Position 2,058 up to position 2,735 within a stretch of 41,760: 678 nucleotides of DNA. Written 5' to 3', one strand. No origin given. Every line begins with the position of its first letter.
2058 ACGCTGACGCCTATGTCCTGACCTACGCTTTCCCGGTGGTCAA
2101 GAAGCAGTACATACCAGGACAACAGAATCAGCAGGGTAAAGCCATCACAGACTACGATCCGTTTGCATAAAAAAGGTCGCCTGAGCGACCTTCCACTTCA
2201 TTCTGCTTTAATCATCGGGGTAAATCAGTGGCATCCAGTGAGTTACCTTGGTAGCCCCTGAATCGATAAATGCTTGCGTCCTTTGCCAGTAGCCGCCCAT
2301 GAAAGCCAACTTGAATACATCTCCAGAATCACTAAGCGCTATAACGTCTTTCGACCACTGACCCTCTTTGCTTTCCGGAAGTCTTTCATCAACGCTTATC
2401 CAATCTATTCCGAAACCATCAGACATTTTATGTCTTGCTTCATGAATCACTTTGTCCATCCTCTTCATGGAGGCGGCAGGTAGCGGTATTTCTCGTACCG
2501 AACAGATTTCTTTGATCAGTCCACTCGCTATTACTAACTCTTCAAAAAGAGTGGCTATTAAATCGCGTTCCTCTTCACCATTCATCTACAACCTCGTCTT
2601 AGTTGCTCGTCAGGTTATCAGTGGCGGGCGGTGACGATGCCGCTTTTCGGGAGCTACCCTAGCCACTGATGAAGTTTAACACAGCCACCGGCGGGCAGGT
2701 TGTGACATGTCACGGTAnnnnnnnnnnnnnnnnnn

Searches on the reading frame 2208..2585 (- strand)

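Call 76: search_protein_families(library=pfam, max_evalue=0.001, proteins=[window:2208-2585:-])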
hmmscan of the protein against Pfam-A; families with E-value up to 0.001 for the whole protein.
window:2208-2585:- (125 aa): 1 family
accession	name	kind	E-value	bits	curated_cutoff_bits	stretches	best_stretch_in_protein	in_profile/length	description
PF04448.17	DUF551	-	4.4e-10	40.7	22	1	62-122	2-65/68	Protein of unknown function (DUF551)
